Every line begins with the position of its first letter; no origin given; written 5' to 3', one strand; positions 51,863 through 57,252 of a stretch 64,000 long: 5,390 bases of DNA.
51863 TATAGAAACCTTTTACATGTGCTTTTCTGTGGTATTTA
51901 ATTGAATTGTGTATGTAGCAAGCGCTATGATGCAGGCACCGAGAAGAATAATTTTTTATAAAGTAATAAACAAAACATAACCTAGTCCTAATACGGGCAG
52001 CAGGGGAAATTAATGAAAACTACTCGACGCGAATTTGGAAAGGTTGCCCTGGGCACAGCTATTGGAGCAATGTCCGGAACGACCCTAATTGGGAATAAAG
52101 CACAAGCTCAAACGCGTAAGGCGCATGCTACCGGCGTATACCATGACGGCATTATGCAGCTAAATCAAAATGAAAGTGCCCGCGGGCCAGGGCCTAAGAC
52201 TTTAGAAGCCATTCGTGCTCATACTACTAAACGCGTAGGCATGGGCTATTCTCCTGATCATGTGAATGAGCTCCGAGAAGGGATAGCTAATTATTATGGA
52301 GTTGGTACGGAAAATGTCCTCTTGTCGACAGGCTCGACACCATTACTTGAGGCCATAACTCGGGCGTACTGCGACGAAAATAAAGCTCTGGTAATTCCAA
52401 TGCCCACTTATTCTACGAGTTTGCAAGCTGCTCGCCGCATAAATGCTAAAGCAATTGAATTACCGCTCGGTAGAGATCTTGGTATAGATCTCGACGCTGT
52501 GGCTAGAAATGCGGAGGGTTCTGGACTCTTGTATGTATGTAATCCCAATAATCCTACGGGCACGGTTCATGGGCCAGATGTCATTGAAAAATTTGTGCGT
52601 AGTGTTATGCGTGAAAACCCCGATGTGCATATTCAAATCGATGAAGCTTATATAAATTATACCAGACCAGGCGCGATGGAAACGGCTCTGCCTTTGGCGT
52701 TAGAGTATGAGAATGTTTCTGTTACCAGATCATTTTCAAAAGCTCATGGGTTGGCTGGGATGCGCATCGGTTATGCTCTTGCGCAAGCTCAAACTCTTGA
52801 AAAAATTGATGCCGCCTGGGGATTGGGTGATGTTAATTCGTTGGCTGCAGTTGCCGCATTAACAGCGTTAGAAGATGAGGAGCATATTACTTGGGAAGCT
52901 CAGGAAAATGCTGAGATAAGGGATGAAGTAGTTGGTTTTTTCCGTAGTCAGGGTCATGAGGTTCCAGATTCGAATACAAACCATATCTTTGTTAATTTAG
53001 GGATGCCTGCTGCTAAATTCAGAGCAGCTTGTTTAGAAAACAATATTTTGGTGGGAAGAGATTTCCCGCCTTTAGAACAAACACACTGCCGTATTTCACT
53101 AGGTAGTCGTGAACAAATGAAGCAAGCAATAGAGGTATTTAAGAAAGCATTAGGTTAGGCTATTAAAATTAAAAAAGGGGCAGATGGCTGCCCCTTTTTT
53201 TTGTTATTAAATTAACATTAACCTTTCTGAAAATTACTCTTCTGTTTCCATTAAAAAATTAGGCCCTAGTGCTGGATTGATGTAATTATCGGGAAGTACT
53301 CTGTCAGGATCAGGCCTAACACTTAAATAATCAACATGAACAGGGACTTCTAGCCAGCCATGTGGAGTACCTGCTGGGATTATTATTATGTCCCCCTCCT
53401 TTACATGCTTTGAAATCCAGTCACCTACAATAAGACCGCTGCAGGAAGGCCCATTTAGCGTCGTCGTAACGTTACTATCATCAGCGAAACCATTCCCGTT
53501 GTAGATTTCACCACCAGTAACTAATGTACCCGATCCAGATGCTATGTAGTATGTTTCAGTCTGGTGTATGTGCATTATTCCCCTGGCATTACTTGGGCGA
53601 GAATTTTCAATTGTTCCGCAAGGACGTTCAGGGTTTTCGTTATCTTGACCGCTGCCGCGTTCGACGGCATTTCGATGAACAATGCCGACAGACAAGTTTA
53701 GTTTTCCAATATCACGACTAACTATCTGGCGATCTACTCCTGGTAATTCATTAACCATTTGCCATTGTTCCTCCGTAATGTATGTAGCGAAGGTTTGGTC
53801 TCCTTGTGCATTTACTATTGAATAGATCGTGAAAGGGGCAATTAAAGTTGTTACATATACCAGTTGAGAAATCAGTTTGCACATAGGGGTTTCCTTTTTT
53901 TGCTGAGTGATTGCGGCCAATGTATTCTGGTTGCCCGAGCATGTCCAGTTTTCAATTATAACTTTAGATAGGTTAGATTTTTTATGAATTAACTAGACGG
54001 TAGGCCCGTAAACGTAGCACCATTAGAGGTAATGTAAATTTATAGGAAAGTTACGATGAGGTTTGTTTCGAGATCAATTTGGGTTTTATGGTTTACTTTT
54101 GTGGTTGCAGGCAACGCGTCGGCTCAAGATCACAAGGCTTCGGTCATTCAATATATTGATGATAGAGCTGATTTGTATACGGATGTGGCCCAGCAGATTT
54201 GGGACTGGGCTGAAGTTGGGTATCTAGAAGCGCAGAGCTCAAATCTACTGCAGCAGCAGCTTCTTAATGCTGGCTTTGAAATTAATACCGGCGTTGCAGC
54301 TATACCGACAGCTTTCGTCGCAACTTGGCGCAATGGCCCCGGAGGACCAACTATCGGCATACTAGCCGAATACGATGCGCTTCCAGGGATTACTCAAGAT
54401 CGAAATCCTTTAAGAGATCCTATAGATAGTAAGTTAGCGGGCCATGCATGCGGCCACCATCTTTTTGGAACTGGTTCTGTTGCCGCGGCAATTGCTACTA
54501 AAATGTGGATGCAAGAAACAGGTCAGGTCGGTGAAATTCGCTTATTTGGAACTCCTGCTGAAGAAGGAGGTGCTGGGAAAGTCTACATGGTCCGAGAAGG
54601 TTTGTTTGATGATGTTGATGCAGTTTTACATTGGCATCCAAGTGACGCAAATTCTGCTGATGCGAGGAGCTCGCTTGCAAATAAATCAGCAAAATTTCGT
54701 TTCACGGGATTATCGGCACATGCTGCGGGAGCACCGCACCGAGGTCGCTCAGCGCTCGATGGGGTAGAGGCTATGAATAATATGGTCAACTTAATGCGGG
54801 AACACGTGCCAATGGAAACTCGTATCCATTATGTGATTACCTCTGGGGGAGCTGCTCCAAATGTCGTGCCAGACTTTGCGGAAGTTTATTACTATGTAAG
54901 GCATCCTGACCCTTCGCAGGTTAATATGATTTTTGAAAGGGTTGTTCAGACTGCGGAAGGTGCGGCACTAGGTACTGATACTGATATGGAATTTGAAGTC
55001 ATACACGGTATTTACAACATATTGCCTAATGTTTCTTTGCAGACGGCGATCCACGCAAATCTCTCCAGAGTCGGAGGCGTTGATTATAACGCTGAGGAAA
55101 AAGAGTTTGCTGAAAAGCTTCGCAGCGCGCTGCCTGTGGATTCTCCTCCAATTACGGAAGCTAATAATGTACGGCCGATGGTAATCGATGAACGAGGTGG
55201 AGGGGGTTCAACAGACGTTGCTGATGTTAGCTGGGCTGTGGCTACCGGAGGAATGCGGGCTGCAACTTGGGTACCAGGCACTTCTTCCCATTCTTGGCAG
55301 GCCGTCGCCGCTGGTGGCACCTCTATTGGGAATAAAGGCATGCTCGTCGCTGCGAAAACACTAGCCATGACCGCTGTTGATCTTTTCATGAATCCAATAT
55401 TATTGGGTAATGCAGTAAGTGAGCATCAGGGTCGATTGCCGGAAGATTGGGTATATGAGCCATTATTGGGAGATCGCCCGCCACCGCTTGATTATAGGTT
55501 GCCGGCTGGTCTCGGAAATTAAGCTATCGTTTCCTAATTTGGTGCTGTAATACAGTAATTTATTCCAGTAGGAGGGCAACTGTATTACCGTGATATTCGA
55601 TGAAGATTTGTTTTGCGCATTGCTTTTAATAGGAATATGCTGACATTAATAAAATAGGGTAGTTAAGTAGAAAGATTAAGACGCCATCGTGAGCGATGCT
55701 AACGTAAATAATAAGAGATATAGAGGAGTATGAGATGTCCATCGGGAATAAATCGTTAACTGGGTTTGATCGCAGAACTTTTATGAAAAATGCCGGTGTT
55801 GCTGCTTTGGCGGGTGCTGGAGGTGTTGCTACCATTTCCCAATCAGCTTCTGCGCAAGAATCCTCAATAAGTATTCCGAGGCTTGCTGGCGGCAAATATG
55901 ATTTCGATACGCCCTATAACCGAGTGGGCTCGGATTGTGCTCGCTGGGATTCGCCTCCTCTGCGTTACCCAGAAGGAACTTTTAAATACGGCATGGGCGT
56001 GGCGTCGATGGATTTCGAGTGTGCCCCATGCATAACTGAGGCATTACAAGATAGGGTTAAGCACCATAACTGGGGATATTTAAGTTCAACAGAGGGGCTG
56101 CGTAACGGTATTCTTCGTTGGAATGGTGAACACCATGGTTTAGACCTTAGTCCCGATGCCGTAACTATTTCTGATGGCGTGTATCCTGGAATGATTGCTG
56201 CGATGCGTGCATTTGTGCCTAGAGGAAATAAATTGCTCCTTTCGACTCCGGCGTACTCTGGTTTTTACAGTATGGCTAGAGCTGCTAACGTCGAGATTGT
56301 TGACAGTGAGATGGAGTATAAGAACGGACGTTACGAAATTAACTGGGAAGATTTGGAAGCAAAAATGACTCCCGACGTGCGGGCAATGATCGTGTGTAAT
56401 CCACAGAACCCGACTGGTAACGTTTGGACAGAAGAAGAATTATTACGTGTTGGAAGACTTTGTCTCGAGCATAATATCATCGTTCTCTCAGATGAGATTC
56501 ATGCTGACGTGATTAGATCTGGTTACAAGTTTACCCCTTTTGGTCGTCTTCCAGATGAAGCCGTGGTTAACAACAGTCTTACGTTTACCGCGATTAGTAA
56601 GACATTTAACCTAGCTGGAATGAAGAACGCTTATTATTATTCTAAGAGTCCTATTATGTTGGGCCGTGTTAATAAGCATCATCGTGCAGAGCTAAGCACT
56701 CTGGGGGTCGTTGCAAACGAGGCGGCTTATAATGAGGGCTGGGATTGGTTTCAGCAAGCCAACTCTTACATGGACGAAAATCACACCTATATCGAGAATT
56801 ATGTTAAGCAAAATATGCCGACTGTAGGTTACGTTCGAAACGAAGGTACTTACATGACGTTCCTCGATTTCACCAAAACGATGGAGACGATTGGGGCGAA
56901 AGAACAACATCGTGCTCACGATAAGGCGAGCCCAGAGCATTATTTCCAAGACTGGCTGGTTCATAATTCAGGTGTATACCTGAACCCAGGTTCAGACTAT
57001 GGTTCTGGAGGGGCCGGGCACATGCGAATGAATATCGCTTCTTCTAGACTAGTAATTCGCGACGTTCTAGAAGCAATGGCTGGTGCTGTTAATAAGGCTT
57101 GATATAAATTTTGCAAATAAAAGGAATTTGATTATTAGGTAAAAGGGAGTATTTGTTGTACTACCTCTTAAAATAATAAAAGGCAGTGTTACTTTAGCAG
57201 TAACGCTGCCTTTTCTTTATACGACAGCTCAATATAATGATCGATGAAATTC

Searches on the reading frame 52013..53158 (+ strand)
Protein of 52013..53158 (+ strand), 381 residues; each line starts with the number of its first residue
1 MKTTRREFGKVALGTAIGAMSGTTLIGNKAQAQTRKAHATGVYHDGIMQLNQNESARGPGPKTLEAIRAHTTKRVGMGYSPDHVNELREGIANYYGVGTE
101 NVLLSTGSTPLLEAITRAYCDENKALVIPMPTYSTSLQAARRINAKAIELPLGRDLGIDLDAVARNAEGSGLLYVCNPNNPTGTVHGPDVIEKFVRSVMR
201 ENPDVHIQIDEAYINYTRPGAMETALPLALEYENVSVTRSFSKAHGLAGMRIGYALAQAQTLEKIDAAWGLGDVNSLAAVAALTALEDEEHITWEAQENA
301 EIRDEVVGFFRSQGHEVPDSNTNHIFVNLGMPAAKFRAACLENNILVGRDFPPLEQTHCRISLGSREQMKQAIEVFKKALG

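Call 35: search_protein_families(library=pfam, proteins=[window:52013-53158:+], max_evalue=0.0001)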
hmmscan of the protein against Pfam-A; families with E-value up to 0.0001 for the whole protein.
window:52013-53158:+ (381 aa): 1 family
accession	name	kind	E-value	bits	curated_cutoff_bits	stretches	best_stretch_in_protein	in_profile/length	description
PF00155.27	Aminotran_1_2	-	1.8e-42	146.3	19.7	1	47-375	3-360/361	Aminotransferase class I and II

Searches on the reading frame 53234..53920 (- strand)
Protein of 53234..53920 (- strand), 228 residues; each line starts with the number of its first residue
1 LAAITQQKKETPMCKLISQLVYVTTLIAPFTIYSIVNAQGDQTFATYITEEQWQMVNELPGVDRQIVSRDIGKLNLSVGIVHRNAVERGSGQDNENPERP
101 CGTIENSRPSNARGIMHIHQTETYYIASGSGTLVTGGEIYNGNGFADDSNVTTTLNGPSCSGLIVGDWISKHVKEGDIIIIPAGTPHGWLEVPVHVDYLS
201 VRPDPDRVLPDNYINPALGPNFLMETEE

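Call 35: search_protein_families(library=pfam, proteins=[window:53234-53920:-], max_evalue=0.0001)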
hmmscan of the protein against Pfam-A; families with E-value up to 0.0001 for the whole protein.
window:53234-53920:- (228 aa): 1 family
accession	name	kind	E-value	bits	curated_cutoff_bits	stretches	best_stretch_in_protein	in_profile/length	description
PF07883.17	Cupin_2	-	4.1e-06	26.8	27.2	0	172-189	39-56/70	Cupin domain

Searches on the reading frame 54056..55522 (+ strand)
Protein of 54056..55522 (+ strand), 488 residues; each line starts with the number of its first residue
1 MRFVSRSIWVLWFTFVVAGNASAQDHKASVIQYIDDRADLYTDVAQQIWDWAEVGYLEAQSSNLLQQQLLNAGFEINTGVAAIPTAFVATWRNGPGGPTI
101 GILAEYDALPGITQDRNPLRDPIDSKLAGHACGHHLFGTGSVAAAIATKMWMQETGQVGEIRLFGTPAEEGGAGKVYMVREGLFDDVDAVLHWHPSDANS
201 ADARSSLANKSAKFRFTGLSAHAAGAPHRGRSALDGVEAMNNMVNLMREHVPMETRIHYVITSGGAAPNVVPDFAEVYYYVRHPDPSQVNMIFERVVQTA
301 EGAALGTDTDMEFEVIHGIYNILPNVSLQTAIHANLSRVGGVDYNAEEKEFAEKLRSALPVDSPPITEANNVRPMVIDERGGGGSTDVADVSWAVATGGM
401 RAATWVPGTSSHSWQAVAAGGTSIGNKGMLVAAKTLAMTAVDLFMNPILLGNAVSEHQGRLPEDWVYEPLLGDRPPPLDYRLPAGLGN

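Call 35: search_protein_families(library=pfam, proteins=[window:54056-55522:+], max_evalue=0.0001)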
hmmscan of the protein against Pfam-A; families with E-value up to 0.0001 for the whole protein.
window:54056-55522:+ (488 aa): 2 families
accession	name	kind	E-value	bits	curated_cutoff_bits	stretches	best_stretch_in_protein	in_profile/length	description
PF07687.19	M20_dimer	-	7e-10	39.3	21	1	210-302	7-101/107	Peptidase dimerisation domain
PF01546.33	Peptidase_M20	-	7.8e-10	39.4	24.6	1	103-310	3-113/206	Peptidase family M20/M25/M40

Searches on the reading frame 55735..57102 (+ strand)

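Call 35: search_protein_families(library=pfam, proteins=[window:55735-57102:+], max_evalue=0.0001)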
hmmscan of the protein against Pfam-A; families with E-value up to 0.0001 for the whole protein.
window:55735-57102:+ (455 aa): 1 family
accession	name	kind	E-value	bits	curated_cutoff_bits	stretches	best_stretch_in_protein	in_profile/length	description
PF00155.27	Aminotran_1_2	-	4e-34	118.8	19.7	1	87-437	6-350/361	Aminotransferase class I and II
